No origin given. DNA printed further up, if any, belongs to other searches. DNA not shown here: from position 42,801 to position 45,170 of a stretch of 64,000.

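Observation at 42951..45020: Solitary giant flagellin (689 aa) with a beta-helix-like central domain and GC-rich coding segments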

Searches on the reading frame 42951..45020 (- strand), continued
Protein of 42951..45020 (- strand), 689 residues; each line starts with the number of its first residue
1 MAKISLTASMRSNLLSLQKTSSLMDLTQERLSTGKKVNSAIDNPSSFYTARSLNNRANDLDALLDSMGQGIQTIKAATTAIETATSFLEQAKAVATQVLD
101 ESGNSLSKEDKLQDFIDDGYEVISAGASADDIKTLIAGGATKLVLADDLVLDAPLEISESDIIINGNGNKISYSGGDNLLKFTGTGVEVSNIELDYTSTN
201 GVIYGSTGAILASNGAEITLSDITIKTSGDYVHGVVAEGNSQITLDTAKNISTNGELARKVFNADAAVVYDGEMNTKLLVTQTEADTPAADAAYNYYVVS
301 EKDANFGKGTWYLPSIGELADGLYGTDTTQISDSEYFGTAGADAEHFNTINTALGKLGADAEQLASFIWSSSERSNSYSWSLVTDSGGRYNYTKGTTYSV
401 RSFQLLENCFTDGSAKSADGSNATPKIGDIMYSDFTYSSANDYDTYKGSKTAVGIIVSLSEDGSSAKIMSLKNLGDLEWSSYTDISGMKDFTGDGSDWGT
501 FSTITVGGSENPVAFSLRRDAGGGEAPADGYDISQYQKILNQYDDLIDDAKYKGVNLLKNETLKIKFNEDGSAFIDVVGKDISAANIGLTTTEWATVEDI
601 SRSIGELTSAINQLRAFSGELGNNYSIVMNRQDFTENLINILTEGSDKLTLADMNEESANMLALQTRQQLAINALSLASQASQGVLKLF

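Call 14: search_solved_structures(query=window:42951-45020:-, max_evalue=0.1, show_alignments=1)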
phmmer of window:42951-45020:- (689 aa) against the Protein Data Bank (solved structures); distinct sequences matched with E-value up to 0.1: 13.
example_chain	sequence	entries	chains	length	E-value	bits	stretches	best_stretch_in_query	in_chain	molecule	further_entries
6xl0_A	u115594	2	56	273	2.2e-22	82.6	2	534-689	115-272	Flagellin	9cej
8uxj_A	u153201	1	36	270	2.2e-22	82.6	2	534-689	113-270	Flagellin FljK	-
6xky_A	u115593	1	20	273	2.6e-22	82.4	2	535-689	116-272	Flagellin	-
8uxn_A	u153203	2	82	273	1.2e-21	80.1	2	535-689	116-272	Flagellin FljM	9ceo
9cef_A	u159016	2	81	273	1.1e-20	77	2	535-689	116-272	Flagellin FljN | Flagellin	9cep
8uxk_A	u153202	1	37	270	5.9e-19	71.3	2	536-689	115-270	Flagellin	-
9cem_A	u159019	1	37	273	6.1e-19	71.2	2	536-689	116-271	Flagellin FljL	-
7sn9_A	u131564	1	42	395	1.1e-14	57.2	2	583-689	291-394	Flagellin A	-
9p7r_A1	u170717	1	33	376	0.00053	21.9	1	21-114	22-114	Flagellin B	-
9n8g_A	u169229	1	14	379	0.00069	21.5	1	17-111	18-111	Flagellin A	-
9rcb_A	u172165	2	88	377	0.0014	20.5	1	17-108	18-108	Flagellin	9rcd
9hpz_A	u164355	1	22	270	0.0027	19.5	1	17-162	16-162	Flagellin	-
9pim_CJ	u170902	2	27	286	0.022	16.5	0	18-113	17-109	Flagellin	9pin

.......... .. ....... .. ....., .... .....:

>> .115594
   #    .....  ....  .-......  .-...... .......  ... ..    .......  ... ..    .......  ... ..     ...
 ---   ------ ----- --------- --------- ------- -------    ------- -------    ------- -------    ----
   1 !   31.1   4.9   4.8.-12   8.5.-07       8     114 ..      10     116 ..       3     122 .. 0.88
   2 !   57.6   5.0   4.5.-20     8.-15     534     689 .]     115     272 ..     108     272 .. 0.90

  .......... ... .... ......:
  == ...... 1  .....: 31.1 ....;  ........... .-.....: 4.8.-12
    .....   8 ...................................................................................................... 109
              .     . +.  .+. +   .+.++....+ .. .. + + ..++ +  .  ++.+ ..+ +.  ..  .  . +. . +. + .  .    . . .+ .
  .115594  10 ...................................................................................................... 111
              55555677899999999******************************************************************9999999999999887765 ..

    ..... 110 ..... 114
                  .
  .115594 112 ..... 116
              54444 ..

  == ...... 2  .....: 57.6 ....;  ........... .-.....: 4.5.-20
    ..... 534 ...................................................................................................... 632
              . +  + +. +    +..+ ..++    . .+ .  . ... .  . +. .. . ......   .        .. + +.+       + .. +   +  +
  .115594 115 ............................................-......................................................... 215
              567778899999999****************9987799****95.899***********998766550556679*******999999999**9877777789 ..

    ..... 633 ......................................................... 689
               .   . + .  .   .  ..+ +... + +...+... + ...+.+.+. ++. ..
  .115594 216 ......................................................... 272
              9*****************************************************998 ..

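Call 20: find_related_loci(query=A1, collection=genome_contigs, flank=10000)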
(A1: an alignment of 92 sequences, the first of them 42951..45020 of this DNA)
Query A1 (689 aa) in genome_contigs; peptide patterns used: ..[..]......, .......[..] (x = any residue, [..] = any of these).
598 stretches matched a pattern (row limit reached: there are more); 576 encode a relative of the query (tblastn E <= 1e-3); the best 80 are kept; 79 distinct loci.
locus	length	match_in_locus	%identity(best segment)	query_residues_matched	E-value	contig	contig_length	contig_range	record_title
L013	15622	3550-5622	48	4-689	2e-176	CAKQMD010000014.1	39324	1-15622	MAG: uncultured Alphaproteobacteria bacterium isolate REFINED_METABAT215_TOP10_CONTIGS_1500_ASSEMBLY_K77_MERGED__Nepal_M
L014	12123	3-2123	45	9-689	2e-171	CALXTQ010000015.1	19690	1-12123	MAG: uncultured Alphaproteobacteria bacterium isolate E07__bin220 genome assembly, contig: E07__k127_5578847, whole geno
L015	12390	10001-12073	47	1-689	5e-170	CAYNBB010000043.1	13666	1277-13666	MAG TPA_asm: uncultured Azospirillaceae bacterium isolate SRP225648_co1_885 genome assembly, contig: NODE_11361_length_1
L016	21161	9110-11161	47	4-687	6e-169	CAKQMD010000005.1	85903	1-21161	MAG: uncultured Alphaproteobacteria bacterium isolate REFINED_METABAT215_TOP10_CONTIGS_1500_ASSEMBLY_K77_MERGED__Nepal_M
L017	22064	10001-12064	46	3-689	2e-168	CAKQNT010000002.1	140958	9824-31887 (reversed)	MAG: uncultured Alphaproteobacteria bacterium isolate REFINED_METABAT215_TOP10_CONTIGS_1500_ASSEMBLY_K77_MERGED__Hadza_M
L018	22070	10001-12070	47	4-689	3e-166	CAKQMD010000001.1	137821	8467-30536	MAG: uncultured Alphaproteobacteria bacterium isolate REFINED_METABAT215_TOP10_CONTIGS_1500_ASSEMBLY_K77_MERGED__Nepal_M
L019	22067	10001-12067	48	4-689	2e-163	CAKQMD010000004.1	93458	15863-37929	MAG: uncultured Alphaproteobacteria bacterium isolate REFINED_METABAT215_TOP10_CONTIGS_1500_ASSEMBLY_K77_MERGED__Nepal_M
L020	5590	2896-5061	43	1-689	5e-163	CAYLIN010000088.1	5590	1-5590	MAG TPA_asm: uncultured Azospirillaceae bacterium isolate SRP199465_co2_209 genome assembly, contig: NODE_44023_length_5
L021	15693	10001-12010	45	2-689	6e-160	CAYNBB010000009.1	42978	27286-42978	MAG TPA_asm: uncultured Azospirillaceae bacterium isolate SRP225648_co1_885 genome assembly, contig: NODE_1614_length_42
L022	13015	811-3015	43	1-689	6e-159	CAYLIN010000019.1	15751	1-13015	MAG TPA_asm: uncultured Azospirillaceae bacterium isolate SRP199465_co2_209 genome assembly, contig: NODE_11293_length_1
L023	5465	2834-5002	42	1-689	2e-157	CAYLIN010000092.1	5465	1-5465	MAG TPA_asm: uncultured Azospirillaceae bacterium isolate SRP199465_co2_209 genome assembly, contig: NODE_45202_length_5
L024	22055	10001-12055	43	3-689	1e-152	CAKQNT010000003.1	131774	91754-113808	MAG: uncultured Alphaproteobacteria bacterium isolate REFINED_METABAT215_TOP10_CONTIGS_1500_ASSEMBLY_K77_MERGED__Hadza_M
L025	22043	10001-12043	43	3-689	8e-150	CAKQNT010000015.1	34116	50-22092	MAG: uncultured Alphaproteobacteria bacterium isolate REFINED_METABAT215_TOP10_CONTIGS_1500_ASSEMBLY_K77_MERGED__Hadza_M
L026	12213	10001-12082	43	4-689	6e-147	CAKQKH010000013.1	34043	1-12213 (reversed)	MAG: uncultured Alphaproteobacteria bacterium isolate REFINED_METABAT215_TOP10_CONTIGS_1500_ASSEMBLY_K77_MERGED__Hadza_M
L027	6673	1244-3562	41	1-689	1e-146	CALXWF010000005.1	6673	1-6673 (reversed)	MAG: uncultured Alphaproteobacteria bacterium isolate E19__bin150 genome assembly, contig: E19__k127_1600913, whole geno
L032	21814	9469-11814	37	1-689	1e-128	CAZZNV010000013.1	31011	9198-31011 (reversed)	MAG TPA_asm: uncultured Azospirillaceae bacterium isolate SRP199465_co1_58 genome assembly, contig: NODE_3435_length_310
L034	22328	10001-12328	38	4-689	2e-122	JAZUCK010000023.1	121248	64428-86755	MAG: Alphaproteobacteria bacterium isolate T1900045314_YK20190003.MAGScoT_cleanbin_000006 SGB_6269_k141_1248384, whole g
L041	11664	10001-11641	49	1-689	1e-106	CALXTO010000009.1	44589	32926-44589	MAG: uncultured Alphaproteobacteria bacterium isolate BRZ_CT__bin33 genome assembly, contig: BRZ_CT__NODE_1223_length_44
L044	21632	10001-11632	47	1-689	6e-102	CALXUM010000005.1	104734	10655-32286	MAG: uncultured Alphaproteobacteria bacterium isolate BRZ_CT__bin98 genome assembly, contig: BRZ_CT__NODE_337_length_104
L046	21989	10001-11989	43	1-687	2e-141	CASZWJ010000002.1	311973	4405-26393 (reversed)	MAG: uncultured Alphaproteobacteria bacterium isolate extra-SRR5580761.40_1677796859 genome assembly, contig: NODE_9_len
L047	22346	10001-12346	44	1-689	1e-93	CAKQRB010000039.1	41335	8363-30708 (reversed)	MAG: uncultured Alphaproteobacteria bacterium isolate REFINED_METABAT215_TOP10_CONTIGS_1500_ASSEMBLY_K127_MEGAHIT__Hadza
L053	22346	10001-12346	38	4-689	5e-129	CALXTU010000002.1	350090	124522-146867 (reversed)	MAG: uncultured Alphaproteobacteria bacterium isolate BRZ_PK__bin103 genome assembly, contig: BRZ_PK__NODE_13_length_350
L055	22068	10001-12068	46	1-689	2e-131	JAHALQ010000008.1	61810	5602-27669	MAG: Proteobacteria bacterium isolate L3_072_000M1_dasL3_072_000M1_concoct_80 L3_072_000M1_scaffold_285, whole genome sh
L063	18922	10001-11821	68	1-689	2e-62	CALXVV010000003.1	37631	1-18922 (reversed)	MAG: uncultured Alphaproteobacteria bacterium isolate E04__bin378 genome assembly, contig: E04__k127_655806, whole genom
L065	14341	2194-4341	70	1-685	1e-61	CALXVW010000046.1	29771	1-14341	MAG: uncultured Alphaproteobacteria bacterium isolate E40__bin9 genome assembly, contig: E40__k127_3267906, whole genome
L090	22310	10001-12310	39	4-689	2e-132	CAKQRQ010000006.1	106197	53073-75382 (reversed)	MAG: uncultured Alphaproteobacteria bacterium isolate REFINED_METABAT215_TOP10_CONTIGS_1500_ASSEMBLY_K77_MERGED__Hadza_M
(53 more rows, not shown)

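Call 25: predict_structure(alignment_id=A1)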
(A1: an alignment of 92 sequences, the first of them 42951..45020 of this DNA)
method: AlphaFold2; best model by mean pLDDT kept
length: 689 residues; sequences in the alignment: 92
mean_pLDDT: 77.5   pTM: 0.58
mean pLDDT of the five models: 77.5, 74.4, 74.3, 74.0, 72.8
residues with pLDDT >= 90: 196; 70-90: 320; 50-70: 129; < 50: 44
segments of 3 or more residues with pLDDT < 50: 1-6, 35-42, 509-515, 519-531, 684-689
pLDDT, mean of each block of 10 residues (from residue 1): 42 54 55 49 58 74 77 77 74 66 55 83 91 91 93 93 91 91 94 90 83 92 86 89 83 81 85 89 83 91 85 93 88 82 93 94 92 89 93 90 83 72 85 92 91 91 81 88 77 73 69 46 28 67 76 76 77 77 75 64 75 78 77 74 69 61 62 55 46
secondary structure, 60 per line:
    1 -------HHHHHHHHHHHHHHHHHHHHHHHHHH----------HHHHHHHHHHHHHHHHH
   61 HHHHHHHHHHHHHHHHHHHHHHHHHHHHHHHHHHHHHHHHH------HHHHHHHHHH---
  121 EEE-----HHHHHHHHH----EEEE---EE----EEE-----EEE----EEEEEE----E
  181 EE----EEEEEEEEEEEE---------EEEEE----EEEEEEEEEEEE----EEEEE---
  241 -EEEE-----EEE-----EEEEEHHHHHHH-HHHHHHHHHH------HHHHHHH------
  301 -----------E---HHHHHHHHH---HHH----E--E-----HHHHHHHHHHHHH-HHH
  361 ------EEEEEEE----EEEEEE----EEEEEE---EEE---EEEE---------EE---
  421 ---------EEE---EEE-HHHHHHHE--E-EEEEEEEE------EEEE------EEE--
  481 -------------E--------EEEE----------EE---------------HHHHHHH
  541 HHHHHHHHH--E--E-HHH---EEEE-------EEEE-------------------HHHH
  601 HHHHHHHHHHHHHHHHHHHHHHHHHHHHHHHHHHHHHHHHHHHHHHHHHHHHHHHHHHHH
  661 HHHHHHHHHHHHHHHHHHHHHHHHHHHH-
elements in order (helices of 4 or more, strands of 3 or more residues): H8-33 H44-101 H108-117 E121-123 H129-137 E142-145 E155-157 E163-165 E170-175 E180-182 E187-198 E208-212 E217-228 E233-237 E242-245 E251-253 E259-263 H264-270 H272-281 H288-294 H316-324 H344-356 E367-373 E378-383 E388-393 E397-399 E403-406 E430-432 E436-438 H440-446 E452-459 E466-469 E476-478 E503-506 H534-549 E563-566 E574-577 H597-688

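Call 27: search_protein_families(library=pfam, proteins=[L019:20838-22067:-, L026:8246-9559:+, L032:9009-9365:+, L044:6439-7092:+, L024:985-2373:+, L041:7120-8451:+, L024:20551-22055:+, L046:17608-18738:-, L024:18530-19420:+, L018:4093-4656:-], max_evalue=0.001)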
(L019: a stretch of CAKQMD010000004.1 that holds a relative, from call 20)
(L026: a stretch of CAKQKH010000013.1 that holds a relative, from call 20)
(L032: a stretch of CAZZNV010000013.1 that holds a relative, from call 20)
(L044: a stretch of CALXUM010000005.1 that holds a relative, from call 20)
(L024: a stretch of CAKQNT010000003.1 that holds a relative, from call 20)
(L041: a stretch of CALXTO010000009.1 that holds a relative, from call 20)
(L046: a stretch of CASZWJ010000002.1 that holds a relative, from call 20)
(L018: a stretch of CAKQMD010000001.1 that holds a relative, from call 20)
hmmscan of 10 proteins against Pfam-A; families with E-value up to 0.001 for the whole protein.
L019:20838-22067:- (409 aa): 5 families
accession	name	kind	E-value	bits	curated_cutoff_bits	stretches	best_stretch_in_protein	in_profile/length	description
PF00005.33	ABC_tran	-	5.6e-49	166.7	25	2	181-333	1-137/137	ABC transporter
PF13304.12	AAA_21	-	1.2e-14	55.5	27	2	302-366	235-301/304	AAA domain, putative AbiEii toxin, Type IV TA system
PF02463.25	SMC_N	-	1.4e-10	41.4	40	1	183-379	17-213/220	RecF/RecN/SMC N terminal domain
PF08352.17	oligo_HPY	-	6.4e-07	30.1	27.1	0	116-143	1-28/65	Oligopeptide/dipeptide transporter, C-terminal region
PF09818.15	ABC_ATPase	-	1.3e-05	24.8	23.2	0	304-399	157-267/283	P-loop domain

L026:8246-9559:+ (437 aa): 1 family
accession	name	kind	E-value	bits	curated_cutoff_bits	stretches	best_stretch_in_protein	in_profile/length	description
PF00078.32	RVT_1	-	1.2e-16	61.5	29.6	1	80-306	15-203/205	Reverse transcriptase (RNA-dependent DNA polymerase)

L032:9009-9365:+ (118 aa): 1 family
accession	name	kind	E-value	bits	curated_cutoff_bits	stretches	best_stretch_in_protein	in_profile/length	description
PF22296.2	bAvd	-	1.3e-14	55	40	1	18-112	12-106/107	bAvd-like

L044:6439-7092:+ (217 aa): 1 family
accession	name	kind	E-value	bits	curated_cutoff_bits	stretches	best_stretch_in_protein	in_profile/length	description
PF05494.18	MlaC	-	2.7e-19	70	26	1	50-187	20-154/166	MlaC protein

L024:985-2373:+ (462 aa): 2 families
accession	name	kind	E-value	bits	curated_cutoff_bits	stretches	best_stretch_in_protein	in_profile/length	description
PF00152.25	tRNA-synt_2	-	1.2e-69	235.2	25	1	121-456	9-307/308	tRNA synthetases class II (D, K and N)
PF01336.31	tRNA_anti-codon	-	7.6e-15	55.1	27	1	20-97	1-74/75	OB-fold nucleic acid binding domain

L041:7120-8451:+ (443 aa): 2 families
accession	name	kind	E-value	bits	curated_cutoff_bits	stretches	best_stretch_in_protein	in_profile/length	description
PF00749.27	tRNA-synt_1c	-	2.1e-75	254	23.4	1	7-310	2-313/314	tRNA synthetases class I (E and Q), catalytic domain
PF19269.4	Anticodon_2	-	9.8e-12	45.9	23.6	1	357-439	54-138/141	Anticodon binding domain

L024:20551-22055:+ (501 aa): 4 families
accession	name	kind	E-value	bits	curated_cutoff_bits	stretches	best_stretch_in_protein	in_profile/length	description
PF07244.20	POTRA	-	2e-66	221.1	21.3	5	101-178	1-79/79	Surface antigen variable number repeat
PF01103.29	Omp85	-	1e-09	38.8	24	1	453-498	1-46/325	Omp85 superfamily domain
PF25282.1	POTRA1_3_Toc75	-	1.1e-05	25.9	27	0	376-423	48-95/99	Toc75-like, POTRA domain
PF08478.15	POTRA_1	-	9.1e-05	23.1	23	0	356-407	3-54/69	POTRA domain, FtsQ-type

L046:17608-18738:- (376 aa): 5 families
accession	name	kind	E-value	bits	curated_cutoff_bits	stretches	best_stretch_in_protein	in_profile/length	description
PF02163.28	Peptidase_M50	-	1.1e-64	218.3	27.2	1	14-358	2-221/221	Peptidase family M50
PF17820.7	PDZ_6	-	1.2e-11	44.6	27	1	142-195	1-54/54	PDZ domain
PF00595.29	PDZ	-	5.4e-09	36.7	23.2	1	140-192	26-79/81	PDZ domain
PF13180.12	PDZ_2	-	1.4e-08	35.3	27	1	142-203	15-77/80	PDZ domain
PF13398.12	Peptidase_M50B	-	4.9e-05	23.6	26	1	17-72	20-75/201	Peptidase M50B-like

L024:18530-19420:+ (296 aa): 1 family
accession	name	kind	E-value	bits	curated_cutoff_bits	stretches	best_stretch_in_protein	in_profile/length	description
PF01148.25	CTP_transf_1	-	1.2e-50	173.2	24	1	45-291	2-263/264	Cytidylyltransferase family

L018:4093-4656:- (187 aa): 1 family
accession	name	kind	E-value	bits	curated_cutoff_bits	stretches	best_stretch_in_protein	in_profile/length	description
PF01765.24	RRF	-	1.2e-67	227.3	29.7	1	22-185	1-164/164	Ribosome recycling factor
